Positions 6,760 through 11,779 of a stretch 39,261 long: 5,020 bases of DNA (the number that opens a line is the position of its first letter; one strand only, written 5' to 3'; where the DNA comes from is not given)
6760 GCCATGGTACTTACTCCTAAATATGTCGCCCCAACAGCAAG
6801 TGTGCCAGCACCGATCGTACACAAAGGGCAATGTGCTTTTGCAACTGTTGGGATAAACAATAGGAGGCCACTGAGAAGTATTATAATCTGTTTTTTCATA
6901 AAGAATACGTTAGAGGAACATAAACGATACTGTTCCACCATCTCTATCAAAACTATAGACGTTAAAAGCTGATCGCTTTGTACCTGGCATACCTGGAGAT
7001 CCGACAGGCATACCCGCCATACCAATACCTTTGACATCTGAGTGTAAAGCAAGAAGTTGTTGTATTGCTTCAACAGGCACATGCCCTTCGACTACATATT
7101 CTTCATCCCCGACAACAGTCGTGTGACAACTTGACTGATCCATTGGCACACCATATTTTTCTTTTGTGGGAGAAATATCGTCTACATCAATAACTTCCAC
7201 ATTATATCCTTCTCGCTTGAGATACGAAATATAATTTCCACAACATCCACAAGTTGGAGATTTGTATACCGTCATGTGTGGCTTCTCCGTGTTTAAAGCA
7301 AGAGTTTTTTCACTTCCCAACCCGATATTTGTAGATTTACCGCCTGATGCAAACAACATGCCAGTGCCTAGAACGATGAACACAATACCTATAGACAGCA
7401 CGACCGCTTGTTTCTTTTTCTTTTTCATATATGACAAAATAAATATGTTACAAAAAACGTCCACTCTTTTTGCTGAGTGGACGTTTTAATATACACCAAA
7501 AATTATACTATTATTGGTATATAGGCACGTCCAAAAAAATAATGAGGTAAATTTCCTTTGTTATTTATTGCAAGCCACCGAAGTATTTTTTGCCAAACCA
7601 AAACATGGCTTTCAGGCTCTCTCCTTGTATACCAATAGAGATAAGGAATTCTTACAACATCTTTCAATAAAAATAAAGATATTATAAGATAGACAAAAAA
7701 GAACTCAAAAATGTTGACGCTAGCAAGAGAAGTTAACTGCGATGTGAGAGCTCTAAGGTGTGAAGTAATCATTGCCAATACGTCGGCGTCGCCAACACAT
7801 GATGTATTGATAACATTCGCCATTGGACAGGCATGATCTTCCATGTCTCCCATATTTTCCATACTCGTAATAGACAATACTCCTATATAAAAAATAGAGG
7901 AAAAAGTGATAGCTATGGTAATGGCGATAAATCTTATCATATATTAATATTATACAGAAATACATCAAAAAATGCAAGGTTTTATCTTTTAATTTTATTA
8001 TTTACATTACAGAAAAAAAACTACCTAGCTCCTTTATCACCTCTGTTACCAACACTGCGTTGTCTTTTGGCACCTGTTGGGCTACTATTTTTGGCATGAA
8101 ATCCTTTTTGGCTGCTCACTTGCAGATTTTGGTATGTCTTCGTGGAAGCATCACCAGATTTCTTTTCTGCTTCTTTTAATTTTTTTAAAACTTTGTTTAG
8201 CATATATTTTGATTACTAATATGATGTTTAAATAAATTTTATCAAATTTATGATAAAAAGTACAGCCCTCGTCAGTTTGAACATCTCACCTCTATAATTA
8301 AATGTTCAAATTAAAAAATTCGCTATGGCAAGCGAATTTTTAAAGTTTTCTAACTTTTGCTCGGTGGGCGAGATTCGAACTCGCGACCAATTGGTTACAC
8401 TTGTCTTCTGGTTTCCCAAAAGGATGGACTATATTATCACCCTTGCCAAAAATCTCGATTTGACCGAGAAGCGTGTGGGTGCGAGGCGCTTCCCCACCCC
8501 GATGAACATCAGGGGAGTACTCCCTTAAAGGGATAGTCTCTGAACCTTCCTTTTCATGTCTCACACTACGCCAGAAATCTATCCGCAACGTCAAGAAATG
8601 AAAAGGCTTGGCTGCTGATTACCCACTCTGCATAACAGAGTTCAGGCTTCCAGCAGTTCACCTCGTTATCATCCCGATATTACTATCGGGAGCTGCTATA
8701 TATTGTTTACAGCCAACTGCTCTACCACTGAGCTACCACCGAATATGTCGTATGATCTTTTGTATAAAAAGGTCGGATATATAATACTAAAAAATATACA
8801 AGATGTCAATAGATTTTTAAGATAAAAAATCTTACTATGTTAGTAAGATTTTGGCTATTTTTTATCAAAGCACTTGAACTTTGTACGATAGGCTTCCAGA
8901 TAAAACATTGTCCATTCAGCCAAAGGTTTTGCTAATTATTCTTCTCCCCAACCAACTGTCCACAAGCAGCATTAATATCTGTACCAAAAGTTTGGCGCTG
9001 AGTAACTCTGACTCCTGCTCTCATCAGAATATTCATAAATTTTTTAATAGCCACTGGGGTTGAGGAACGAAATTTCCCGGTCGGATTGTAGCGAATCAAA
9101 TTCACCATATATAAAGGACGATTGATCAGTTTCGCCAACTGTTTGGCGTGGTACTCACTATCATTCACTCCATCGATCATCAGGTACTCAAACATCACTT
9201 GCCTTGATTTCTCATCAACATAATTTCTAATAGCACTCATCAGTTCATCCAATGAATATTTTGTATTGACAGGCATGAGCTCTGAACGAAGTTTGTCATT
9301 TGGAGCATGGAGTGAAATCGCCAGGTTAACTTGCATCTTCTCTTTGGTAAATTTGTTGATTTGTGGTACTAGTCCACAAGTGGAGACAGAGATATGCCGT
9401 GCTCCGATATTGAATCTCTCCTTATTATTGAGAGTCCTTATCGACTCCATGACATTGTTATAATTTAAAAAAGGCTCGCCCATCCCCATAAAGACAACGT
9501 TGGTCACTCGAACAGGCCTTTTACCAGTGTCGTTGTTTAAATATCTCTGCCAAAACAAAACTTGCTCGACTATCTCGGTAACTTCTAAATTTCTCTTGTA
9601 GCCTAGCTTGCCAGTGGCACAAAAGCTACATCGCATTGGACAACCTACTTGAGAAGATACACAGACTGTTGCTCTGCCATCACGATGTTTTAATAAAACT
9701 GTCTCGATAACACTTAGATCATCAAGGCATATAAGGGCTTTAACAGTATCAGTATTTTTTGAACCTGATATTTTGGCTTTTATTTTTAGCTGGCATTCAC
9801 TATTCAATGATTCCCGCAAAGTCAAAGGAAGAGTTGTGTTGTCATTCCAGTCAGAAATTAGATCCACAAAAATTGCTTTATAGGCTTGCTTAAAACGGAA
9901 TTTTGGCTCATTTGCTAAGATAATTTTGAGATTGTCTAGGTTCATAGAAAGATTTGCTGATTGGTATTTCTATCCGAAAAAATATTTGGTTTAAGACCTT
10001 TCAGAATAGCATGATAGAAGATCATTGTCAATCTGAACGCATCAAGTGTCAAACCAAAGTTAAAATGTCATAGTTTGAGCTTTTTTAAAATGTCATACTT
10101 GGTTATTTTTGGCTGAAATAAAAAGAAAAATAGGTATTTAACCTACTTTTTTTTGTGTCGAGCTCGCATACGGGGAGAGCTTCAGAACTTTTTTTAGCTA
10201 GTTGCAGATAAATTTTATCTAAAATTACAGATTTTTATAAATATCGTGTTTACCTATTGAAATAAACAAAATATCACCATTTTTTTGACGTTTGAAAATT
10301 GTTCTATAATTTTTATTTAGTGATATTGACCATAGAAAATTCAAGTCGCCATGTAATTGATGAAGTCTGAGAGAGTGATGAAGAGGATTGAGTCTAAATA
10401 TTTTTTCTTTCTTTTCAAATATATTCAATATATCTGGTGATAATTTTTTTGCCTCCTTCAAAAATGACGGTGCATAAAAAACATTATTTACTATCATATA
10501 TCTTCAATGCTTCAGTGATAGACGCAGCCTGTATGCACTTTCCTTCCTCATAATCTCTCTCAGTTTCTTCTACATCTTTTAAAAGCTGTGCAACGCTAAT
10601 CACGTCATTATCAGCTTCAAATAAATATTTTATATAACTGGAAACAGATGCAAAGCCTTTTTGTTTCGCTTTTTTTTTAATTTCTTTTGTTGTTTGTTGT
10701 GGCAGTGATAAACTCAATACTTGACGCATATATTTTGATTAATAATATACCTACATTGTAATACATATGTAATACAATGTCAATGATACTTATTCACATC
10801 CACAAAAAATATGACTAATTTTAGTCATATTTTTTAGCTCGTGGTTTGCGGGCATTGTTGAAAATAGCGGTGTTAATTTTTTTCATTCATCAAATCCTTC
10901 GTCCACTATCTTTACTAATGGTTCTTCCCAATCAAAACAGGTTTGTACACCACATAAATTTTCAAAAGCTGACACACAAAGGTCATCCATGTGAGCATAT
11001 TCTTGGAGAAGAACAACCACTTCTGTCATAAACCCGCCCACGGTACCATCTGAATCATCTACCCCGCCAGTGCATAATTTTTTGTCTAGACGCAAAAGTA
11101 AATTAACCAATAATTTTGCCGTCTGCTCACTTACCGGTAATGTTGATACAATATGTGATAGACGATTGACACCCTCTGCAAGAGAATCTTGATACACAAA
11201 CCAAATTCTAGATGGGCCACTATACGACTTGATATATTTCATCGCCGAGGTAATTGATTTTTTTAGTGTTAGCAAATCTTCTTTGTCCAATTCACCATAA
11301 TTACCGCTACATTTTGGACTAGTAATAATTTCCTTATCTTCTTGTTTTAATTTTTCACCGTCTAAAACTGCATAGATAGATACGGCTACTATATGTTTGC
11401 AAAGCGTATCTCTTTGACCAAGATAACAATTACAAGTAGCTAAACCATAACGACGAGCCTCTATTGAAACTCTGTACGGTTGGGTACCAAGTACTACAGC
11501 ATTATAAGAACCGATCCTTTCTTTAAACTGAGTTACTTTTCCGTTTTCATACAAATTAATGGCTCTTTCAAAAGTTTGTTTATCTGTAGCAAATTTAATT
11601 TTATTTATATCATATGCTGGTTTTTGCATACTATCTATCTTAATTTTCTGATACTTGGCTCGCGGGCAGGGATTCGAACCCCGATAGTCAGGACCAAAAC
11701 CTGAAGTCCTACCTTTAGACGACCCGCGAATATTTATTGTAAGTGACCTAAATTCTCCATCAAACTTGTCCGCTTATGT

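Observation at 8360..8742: tRNA-Asn(GUU) split by a 311-nt group I intron between anticodon positions 35 and 36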

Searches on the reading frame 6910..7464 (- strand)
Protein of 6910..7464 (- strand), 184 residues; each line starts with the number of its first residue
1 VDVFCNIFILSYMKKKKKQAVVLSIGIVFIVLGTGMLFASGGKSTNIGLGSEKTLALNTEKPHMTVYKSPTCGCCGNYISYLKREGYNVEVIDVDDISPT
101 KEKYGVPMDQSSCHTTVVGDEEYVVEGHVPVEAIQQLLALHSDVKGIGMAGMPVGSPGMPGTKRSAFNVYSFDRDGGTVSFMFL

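Call 10: search_protein_families(library=pfam, proteins=[window:6910-7464:-])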
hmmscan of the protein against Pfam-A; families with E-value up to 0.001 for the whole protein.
window:6910-7464:- (184 aa): 2 families
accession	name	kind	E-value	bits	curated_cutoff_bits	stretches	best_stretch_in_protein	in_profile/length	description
PF04214.18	DUF411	-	7.2e-20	70.9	27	1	111-159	2-48/48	Protein of unknown function, DUF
PF00462.30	Glutaredoxin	-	0.00013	22.6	22.9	1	65-99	2-36/60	Glutaredoxin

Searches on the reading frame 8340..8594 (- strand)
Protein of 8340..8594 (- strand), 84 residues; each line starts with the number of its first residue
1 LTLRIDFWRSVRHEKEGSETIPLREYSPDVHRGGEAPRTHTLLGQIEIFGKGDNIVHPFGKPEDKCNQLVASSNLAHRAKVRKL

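Call 10: search_protein_families(library=pfam, proteins=[window:8340-8594:-])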
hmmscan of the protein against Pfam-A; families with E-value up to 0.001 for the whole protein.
window:8340-8594:- (84 aa): 0 families

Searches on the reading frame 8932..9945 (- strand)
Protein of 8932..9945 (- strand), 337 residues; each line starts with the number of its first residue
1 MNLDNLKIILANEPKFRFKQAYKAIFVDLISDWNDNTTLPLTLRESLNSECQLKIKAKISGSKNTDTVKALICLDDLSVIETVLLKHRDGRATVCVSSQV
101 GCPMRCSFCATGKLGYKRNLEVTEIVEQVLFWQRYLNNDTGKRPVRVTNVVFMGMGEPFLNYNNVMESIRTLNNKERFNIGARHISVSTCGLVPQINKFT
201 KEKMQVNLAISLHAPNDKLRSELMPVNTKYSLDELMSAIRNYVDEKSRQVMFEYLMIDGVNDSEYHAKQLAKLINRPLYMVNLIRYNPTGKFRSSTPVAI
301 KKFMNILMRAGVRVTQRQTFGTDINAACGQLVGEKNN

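Call 9: find_encoding_contigs(protein=window:8932-9945:-, flank=10000, max_places=10)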
Protein window:8932-9945:- (337 aa): 7 contigs read that carry it; 7 places shown.
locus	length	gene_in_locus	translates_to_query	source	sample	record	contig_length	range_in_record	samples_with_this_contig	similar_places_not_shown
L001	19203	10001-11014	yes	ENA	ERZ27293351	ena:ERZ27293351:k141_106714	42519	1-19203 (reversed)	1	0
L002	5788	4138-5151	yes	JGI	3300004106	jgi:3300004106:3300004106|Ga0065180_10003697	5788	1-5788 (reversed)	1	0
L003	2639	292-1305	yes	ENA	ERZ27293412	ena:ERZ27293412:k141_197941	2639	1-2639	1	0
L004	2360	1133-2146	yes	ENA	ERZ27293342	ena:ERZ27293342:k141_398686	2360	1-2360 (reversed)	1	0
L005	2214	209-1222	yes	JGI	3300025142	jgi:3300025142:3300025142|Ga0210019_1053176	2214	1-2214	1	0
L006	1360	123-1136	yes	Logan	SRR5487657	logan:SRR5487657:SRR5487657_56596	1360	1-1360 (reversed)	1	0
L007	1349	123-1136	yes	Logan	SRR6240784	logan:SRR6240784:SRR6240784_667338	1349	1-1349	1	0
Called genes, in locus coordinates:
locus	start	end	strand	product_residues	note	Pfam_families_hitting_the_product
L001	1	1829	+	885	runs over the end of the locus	PF00690:Cation_ATPase_N, PF00122:E1-E2_ATPase, PF00702:Hydrolase, PF13246:Cation_ATPase, PF00689:Cation_ATPase_C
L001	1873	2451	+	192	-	PF01997:Translin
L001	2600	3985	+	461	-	PF08245:Mur_ligase_M, PF02875:Mur_ligase_C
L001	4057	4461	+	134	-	PF04977:DivIC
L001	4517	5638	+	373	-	PF13624:SurA_N_3 (faint), PF13623:SurA_N_2 (weak), PF13145:Rotamase_2 (weak), PF13616:Rotamase_3, PF00639:Rotamase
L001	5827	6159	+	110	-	-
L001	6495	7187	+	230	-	PF00005:ABC_tran, PF13304:AAA_21 (faint)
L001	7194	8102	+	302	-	PF18075:FtsX_ECD, PF02687:FtsX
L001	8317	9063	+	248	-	-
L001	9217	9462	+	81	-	-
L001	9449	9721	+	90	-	PF05015:HigB-like_toxin (weak)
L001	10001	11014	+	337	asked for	PF04055:Radical_SAM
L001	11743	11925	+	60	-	-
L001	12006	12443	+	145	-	-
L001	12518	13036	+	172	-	PF04214:DUF411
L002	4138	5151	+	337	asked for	PF04055:Radical_SAM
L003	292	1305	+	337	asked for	PF04055:Radical_SAM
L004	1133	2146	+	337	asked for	PF04055:Radical_SAM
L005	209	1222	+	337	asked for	PF04055:Radical_SAM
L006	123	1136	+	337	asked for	PF04055:Radical_SAM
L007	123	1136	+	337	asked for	PF04055:Radical_SAM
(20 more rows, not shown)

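Call 10: search_protein_families(library=pfam, proteins=[window:8932-9945:-])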
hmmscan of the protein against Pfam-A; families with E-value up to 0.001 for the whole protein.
window:8932-9945:- (337 aa): 1 family
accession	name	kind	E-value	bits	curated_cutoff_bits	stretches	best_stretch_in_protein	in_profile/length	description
PF04055.27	Radical_SAM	-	4.8e-19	69.6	29.5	1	97-265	2-159/166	Radical SAM superfamily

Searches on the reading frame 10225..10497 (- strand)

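Call 10: search_protein_families(library=pfam, proteins=[window:10225-10497:-])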
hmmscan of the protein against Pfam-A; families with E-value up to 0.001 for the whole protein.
window:10225-10497:- (90 aa): 1 family
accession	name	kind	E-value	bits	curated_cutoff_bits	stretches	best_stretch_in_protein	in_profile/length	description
PF05015.19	HigB-like_toxin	-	2.7e-06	28.2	27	1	24-77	33-84/91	RelE-like toxin of type II toxin-antitoxin system HigB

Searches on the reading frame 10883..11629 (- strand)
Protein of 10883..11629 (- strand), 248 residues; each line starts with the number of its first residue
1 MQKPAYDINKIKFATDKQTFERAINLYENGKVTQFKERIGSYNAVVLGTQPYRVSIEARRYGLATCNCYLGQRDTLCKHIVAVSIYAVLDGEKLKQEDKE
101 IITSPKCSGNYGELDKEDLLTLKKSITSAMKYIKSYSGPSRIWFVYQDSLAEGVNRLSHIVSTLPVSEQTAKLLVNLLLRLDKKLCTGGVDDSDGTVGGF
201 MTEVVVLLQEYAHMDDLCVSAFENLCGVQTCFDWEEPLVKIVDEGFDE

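Call 10: search_protein_families(library=pfam, proteins=[window:10883-11629:-])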
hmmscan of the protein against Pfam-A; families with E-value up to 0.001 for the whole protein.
window:10883-11629:- (248 aa): 1 family
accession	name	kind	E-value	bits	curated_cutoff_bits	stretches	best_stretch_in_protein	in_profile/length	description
PF04434.22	SWIM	-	0.0001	22.2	19.6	1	52-86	1-36/38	SWIM zinc finger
